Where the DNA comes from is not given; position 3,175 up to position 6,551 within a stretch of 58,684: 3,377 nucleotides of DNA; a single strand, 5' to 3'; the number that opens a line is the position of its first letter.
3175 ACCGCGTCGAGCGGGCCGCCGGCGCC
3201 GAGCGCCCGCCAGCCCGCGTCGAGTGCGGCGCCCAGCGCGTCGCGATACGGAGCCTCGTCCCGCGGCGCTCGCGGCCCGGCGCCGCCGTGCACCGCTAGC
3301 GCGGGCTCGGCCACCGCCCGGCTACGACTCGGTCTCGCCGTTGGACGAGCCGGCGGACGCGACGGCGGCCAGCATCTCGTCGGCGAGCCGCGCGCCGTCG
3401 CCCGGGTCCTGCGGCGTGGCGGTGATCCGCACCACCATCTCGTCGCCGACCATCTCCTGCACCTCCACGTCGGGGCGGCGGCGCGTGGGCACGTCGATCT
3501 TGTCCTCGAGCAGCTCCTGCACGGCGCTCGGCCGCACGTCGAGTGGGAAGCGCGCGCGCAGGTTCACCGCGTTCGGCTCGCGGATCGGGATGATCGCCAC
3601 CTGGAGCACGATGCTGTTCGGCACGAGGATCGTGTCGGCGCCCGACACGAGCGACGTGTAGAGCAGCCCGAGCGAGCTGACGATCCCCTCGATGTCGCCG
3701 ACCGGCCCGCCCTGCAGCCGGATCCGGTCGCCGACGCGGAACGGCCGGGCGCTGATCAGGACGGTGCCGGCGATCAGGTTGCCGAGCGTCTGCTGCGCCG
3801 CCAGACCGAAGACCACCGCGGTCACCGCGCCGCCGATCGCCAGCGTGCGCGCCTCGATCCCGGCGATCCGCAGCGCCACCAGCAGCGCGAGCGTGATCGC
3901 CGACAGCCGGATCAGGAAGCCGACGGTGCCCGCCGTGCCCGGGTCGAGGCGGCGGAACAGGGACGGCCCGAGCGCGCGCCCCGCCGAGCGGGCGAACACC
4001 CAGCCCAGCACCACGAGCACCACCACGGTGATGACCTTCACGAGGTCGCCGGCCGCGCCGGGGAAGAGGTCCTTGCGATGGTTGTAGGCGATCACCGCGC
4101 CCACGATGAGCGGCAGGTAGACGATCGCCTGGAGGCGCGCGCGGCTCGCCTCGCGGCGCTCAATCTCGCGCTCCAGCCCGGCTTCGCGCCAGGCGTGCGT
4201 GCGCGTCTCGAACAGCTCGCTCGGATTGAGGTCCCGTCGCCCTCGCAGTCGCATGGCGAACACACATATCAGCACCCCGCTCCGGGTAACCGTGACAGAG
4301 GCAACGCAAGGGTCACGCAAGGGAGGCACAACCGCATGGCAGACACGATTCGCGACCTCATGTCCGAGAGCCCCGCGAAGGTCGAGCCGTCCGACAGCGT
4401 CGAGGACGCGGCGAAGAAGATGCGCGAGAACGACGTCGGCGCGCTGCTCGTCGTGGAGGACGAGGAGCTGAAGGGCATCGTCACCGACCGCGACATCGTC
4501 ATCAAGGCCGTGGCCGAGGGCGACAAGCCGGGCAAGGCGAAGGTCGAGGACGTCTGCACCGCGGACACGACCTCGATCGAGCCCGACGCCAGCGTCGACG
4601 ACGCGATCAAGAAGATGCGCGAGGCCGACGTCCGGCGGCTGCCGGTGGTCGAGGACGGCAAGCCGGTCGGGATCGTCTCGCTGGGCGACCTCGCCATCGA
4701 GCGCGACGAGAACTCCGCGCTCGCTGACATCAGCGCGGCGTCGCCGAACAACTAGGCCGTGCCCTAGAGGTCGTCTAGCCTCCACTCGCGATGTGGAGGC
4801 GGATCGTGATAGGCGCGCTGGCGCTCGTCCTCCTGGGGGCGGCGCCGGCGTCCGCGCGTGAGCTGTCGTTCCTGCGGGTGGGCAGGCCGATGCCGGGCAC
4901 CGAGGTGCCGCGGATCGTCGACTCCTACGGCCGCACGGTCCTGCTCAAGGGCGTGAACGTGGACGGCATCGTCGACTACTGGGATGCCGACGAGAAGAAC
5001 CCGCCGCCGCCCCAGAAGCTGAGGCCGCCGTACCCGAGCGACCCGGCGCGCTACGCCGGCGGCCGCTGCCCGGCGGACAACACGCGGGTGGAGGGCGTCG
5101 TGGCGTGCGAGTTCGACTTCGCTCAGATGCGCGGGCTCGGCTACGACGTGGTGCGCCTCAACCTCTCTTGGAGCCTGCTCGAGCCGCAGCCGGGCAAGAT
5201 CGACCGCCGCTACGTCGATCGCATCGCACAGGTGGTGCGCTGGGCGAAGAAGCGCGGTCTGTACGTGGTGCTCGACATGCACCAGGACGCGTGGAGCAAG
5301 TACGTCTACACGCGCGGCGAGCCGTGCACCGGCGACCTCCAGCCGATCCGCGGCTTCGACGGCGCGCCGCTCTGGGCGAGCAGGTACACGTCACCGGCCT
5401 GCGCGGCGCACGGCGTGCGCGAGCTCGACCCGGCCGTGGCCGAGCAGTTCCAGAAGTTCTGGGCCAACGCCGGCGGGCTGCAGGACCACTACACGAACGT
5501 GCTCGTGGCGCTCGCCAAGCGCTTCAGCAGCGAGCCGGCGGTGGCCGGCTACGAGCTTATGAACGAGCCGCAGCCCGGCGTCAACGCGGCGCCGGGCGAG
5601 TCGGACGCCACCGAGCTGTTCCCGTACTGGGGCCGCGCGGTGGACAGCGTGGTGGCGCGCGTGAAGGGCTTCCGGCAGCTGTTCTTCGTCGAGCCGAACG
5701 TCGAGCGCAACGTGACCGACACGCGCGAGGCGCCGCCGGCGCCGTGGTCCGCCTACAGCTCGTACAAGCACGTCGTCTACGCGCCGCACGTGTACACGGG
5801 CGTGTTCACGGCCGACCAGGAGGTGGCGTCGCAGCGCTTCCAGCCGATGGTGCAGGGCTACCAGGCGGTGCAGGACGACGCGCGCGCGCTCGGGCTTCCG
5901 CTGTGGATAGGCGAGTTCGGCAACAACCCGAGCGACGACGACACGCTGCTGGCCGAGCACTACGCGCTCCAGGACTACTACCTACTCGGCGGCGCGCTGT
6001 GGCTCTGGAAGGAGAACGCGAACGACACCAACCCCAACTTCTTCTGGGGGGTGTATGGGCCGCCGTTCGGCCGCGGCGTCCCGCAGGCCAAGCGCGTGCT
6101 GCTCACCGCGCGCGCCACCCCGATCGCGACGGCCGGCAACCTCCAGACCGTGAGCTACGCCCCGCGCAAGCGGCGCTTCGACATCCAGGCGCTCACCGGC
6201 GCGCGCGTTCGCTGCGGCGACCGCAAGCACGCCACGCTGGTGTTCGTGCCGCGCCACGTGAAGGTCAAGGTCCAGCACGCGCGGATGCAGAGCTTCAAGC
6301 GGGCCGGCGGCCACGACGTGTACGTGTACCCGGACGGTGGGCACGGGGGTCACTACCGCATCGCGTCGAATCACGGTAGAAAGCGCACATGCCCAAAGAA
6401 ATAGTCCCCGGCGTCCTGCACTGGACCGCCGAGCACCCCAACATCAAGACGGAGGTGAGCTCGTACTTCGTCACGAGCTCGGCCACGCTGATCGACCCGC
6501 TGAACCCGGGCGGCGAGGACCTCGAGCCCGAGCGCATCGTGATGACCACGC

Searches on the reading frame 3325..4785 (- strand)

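Call 69: search_protein_families(library=pfam, proteins=[window:3325-4785:-], max_evalue=0.00001)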
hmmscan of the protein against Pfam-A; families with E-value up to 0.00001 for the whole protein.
window:3325-4785:- (487 aa): 1 family
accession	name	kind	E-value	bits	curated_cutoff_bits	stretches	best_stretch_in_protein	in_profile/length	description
PF00924.24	MS_channel_2nd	-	1.2e-09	38.5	20.2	1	333-398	2-63/68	Mechanosensitive ion channel, beta-domain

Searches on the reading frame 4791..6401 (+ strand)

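Call 69: search_protein_families(library=pfam, proteins=[window:4791-6401:+], max_evalue=0.00001)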
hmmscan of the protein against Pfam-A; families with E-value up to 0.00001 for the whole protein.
window:4791-6401:+ (537 aa): 2 families
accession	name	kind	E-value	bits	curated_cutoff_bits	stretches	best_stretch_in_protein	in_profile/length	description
PF00150.24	Cellulase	-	4.2e-25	89.2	23.5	1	111-386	28-248/272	Cellulase (glycosyl hydrolase family 5)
PF02449.21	Glyco_hydro_42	-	5.2e-06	26.5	21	0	107-264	13-142/376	Beta-galactosidase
